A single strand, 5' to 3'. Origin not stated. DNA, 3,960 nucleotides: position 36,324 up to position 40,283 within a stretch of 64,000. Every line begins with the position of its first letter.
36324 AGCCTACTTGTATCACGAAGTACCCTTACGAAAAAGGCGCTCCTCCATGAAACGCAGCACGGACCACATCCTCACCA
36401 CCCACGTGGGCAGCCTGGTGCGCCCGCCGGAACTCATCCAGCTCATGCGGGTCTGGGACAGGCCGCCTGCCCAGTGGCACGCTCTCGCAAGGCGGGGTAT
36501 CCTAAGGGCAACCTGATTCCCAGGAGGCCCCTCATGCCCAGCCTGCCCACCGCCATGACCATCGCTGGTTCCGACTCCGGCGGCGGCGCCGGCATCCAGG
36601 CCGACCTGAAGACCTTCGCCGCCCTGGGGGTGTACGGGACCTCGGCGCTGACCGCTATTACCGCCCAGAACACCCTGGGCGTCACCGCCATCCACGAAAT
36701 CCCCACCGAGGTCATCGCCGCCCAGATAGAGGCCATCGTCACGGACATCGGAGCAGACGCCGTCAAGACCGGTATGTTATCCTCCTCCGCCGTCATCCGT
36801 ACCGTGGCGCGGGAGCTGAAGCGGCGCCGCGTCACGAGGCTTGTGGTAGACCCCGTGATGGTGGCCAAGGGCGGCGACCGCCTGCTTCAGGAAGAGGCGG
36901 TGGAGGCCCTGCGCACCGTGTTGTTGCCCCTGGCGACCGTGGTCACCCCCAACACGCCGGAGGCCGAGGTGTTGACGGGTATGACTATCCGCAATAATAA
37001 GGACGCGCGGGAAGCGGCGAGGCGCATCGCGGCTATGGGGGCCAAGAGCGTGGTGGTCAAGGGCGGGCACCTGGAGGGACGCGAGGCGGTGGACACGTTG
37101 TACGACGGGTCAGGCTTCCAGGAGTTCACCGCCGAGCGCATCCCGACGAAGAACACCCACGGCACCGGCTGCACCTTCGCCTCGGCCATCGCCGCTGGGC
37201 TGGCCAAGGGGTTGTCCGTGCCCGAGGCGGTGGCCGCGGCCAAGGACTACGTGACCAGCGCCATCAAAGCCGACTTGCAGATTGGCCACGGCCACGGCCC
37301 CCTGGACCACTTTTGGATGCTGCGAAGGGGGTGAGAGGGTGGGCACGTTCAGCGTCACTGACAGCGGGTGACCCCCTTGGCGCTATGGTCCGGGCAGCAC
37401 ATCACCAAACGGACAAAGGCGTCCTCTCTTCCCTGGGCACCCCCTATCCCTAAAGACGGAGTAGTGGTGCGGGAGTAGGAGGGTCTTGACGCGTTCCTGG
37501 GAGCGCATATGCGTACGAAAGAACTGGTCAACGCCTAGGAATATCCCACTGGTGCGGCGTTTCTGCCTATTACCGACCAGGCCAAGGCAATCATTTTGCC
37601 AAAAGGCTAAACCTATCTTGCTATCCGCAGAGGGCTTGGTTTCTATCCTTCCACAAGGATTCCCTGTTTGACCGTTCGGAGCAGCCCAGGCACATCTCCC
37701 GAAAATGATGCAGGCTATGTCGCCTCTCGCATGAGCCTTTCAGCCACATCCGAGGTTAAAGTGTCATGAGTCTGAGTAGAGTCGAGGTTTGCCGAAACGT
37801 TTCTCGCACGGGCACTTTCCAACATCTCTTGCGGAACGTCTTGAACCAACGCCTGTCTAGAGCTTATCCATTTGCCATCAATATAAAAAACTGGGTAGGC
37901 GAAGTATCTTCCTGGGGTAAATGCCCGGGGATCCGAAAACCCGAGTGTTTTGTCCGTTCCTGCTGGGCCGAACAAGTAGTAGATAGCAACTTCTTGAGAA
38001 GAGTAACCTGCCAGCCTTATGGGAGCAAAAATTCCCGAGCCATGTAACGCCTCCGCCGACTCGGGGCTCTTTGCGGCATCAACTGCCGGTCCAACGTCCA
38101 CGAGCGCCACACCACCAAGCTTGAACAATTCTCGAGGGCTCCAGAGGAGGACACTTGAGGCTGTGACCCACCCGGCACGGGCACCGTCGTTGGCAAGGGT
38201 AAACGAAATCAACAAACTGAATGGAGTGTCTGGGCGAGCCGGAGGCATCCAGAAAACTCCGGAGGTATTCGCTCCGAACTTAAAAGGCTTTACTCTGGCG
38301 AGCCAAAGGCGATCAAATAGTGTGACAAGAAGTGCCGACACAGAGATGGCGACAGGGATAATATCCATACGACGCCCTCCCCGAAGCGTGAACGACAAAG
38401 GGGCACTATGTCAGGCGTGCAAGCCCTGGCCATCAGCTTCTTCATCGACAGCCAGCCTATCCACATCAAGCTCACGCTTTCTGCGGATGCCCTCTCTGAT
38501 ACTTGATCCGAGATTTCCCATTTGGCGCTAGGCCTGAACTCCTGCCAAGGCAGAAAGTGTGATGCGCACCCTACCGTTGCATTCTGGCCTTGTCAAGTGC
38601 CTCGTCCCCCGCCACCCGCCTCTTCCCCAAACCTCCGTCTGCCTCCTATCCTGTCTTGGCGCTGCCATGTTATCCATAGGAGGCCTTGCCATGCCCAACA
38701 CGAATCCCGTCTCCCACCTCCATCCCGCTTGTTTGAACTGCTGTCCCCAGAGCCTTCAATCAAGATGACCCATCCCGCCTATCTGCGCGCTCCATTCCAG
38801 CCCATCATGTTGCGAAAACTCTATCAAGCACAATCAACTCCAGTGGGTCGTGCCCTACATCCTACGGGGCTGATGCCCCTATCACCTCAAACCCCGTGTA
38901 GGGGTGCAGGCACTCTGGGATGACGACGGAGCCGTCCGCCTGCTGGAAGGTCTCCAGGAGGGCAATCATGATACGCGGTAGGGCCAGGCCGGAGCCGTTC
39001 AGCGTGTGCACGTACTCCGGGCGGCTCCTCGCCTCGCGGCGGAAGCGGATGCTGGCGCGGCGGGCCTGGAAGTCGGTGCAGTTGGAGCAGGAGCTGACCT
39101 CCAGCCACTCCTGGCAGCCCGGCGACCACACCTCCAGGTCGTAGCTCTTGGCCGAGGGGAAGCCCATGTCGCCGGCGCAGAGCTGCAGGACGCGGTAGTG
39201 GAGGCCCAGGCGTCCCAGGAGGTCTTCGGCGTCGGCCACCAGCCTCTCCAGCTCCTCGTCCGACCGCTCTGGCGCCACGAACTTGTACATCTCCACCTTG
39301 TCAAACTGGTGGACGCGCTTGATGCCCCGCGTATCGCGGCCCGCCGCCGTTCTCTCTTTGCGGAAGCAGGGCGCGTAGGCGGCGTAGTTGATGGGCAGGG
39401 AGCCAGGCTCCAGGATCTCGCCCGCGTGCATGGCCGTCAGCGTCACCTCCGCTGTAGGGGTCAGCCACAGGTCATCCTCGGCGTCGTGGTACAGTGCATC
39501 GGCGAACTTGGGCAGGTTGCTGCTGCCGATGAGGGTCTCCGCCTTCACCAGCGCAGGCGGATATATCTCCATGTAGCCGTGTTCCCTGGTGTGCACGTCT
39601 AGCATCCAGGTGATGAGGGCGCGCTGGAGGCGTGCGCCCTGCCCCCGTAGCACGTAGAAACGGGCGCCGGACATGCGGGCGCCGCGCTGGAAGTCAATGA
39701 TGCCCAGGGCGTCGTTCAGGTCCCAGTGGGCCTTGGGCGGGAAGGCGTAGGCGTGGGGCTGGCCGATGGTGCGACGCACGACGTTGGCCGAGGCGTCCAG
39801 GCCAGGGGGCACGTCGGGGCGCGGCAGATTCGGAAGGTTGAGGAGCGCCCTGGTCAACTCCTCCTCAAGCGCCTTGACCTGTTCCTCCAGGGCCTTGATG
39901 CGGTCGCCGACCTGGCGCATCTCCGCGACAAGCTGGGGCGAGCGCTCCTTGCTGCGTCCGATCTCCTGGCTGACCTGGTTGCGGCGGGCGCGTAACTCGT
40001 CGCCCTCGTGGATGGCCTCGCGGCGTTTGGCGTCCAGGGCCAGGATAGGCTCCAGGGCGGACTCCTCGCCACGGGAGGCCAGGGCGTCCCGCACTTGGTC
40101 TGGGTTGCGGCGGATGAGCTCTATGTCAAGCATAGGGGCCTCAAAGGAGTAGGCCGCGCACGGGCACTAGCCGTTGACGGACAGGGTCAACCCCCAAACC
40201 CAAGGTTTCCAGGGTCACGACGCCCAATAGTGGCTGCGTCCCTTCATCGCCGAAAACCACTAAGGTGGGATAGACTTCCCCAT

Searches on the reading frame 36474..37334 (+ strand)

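Call 23: search_protein_families(library=pfam, proteins=[window:36474-37334:+], max_evalue=0.000001)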
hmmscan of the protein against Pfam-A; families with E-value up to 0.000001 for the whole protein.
window:36474-37334:+ (286 aa): 2 families
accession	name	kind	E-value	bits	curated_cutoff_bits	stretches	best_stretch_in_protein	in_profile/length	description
PF08543.17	Phos_pyr_kin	-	5.5e-105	350.6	27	1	34-278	1-246/246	Phosphomethylpyrimidine kinase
PF00294.29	PfkB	-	7e-13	49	25.8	1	115-256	154-282/302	pfkB family carbohydrate kinase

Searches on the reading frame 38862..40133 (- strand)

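Call 23: search_protein_families(library=pfam, proteins=[window:38862-40133:-], max_evalue=0.000001)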
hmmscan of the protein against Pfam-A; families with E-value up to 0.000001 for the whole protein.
window:38862-40133:- (423 aa): 2 families
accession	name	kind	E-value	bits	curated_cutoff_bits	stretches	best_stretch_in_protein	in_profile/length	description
PF00587.30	tRNA-synt_2b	-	1.1e-38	133.5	29.3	1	217-395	6-178/179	tRNA synthetase class II core domain (G, H, P, S and T)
PF02403.27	Seryl_tRNA_N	-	2.4e-30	105.4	28.2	1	1-104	1-108/108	Seryl-tRNA synthetase N-terminal domain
